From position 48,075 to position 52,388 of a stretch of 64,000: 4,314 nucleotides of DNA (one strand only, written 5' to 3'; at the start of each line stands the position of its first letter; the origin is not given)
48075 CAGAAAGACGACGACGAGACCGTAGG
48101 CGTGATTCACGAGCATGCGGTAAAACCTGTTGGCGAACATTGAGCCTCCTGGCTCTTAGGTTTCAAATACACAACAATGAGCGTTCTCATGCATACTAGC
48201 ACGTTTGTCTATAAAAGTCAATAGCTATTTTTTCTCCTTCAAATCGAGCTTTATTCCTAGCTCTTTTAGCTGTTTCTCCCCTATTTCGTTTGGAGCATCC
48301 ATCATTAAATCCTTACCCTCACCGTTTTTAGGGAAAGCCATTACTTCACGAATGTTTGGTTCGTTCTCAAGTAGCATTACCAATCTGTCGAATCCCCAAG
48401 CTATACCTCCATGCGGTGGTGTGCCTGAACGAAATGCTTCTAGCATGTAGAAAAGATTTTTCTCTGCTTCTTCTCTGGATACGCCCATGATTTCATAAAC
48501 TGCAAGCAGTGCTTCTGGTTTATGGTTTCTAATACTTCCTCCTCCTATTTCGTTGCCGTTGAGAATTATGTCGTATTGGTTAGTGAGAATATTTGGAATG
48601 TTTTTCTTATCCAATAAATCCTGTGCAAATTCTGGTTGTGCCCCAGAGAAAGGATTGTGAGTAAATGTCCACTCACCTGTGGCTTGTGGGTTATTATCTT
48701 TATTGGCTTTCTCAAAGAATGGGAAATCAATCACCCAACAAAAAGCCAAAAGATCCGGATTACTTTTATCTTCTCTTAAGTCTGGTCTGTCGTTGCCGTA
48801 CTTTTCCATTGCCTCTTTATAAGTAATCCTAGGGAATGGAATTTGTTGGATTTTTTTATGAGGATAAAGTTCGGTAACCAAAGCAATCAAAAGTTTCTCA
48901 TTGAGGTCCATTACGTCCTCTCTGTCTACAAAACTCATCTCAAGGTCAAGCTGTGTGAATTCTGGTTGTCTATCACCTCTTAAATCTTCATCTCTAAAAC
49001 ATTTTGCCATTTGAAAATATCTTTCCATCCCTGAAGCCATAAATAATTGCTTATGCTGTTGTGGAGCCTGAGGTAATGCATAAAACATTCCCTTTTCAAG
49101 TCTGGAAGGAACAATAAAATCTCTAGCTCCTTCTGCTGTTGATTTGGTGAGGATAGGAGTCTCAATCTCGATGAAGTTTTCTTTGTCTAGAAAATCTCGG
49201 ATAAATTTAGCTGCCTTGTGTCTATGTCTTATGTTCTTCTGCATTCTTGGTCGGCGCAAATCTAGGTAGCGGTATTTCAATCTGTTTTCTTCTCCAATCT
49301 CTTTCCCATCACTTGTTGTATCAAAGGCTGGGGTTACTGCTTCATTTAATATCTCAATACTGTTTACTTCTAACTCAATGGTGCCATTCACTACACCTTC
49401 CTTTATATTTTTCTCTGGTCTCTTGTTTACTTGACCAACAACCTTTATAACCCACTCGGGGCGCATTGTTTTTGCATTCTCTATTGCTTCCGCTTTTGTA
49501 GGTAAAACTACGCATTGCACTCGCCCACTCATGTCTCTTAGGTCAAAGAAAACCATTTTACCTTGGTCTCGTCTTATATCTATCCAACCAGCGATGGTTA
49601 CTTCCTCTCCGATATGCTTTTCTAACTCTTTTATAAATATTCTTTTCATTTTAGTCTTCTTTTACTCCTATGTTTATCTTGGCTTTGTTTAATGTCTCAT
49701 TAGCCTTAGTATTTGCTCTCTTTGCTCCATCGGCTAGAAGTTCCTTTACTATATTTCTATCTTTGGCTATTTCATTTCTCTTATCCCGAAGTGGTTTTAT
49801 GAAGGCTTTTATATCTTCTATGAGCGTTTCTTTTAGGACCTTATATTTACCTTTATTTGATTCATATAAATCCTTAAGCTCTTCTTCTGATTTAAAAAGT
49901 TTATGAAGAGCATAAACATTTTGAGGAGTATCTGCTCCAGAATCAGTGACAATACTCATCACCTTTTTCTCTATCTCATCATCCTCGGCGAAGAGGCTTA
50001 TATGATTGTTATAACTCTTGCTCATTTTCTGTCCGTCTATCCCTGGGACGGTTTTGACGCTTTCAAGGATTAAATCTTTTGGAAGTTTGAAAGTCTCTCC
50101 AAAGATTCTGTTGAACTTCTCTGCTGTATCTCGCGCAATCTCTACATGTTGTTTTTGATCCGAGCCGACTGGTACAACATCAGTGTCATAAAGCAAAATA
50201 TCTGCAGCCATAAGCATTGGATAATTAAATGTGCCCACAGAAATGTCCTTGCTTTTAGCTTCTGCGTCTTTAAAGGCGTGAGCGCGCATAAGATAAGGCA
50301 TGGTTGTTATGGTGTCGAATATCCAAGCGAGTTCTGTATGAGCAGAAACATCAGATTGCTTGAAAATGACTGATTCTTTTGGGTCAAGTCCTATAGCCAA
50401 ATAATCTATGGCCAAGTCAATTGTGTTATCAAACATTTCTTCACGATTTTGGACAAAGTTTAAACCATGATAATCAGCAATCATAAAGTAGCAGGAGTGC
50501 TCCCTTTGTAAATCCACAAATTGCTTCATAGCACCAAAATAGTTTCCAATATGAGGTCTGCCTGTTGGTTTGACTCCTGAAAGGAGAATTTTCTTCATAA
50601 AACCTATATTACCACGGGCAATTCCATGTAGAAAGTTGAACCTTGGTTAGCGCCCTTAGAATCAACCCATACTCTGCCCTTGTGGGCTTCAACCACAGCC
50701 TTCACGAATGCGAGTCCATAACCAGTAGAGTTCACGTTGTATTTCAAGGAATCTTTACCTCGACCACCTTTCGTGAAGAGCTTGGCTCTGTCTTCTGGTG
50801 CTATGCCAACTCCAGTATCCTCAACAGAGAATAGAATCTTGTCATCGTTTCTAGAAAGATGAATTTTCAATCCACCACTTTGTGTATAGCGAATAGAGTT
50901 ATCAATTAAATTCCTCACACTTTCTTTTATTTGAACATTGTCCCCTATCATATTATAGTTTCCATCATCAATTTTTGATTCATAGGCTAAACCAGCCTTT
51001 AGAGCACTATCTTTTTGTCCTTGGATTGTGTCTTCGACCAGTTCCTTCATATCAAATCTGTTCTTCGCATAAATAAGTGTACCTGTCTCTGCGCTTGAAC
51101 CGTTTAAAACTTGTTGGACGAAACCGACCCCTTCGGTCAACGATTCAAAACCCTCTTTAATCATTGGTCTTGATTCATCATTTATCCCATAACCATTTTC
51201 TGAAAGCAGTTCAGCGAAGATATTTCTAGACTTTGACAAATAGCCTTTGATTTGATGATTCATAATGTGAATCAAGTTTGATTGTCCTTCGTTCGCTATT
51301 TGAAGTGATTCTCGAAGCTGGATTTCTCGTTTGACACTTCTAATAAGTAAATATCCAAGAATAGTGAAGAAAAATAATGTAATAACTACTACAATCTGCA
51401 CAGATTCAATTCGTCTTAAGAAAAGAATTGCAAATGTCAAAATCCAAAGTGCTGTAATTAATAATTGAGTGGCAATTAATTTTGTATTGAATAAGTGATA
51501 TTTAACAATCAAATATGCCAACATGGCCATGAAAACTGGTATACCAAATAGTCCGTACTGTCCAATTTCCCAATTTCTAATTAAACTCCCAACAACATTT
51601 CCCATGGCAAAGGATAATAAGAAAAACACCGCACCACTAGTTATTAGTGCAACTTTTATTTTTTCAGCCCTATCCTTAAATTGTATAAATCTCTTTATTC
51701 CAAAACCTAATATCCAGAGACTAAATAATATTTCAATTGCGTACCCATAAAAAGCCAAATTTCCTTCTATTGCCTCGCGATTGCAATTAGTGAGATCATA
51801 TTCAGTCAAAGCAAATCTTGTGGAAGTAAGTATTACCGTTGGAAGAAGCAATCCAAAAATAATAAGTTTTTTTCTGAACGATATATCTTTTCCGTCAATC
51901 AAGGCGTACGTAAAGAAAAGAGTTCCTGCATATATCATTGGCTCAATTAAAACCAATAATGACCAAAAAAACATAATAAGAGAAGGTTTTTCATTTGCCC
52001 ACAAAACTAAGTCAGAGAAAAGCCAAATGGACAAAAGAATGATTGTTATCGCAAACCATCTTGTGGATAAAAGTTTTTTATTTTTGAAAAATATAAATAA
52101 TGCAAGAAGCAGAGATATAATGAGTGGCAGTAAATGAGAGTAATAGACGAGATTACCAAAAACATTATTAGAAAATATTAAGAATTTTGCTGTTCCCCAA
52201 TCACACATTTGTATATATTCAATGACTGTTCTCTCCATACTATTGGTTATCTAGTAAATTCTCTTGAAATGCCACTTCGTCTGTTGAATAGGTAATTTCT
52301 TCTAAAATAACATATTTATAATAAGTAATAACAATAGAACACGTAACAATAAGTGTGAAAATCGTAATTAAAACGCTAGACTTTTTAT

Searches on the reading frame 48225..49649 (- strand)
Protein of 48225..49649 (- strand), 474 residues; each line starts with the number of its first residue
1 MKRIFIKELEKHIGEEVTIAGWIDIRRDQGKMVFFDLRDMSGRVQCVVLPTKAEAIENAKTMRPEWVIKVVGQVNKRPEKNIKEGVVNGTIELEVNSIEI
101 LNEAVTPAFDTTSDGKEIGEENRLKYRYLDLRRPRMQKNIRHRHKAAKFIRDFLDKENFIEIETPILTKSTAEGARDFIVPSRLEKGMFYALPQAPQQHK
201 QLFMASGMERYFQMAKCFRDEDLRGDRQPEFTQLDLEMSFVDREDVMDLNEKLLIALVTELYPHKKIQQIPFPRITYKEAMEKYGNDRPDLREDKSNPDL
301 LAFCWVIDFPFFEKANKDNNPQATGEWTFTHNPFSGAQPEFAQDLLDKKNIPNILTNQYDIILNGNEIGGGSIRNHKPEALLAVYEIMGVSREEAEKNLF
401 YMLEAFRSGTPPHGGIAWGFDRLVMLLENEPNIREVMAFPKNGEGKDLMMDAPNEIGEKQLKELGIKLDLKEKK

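Call 71: search_protein_families(library=pfam, proteins=[window:48225-49649:-], max_evalue=0.00001)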
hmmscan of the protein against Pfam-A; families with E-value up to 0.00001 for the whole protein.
window:48225-49649:- (474 aa): 2 families
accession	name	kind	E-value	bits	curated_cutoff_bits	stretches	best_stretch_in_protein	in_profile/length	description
PF00152.25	tRNA-synt_2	-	3e-110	368.5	25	1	120-442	2-307/308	tRNA synthetases class II (D, K and N)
PF01336.31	tRNA_anti-codon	-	7.3e-18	64.7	27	1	17-101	1-75/75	OB-fold nucleic acid binding domain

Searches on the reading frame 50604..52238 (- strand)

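Call 71: search_protein_families(library=pfam, proteins=[window:50604-52238:-], max_evalue=0.00001)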
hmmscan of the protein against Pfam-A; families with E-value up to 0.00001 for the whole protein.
window:50604-52238:- (544 aa): 1 family
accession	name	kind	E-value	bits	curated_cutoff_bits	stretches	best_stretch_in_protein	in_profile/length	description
PF02518.31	HATPase_c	-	2.6e-24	86.2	26.4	1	432-542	1-109/111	Histidine kinase-, DNA gyrase B-, and HSP90-like ATPase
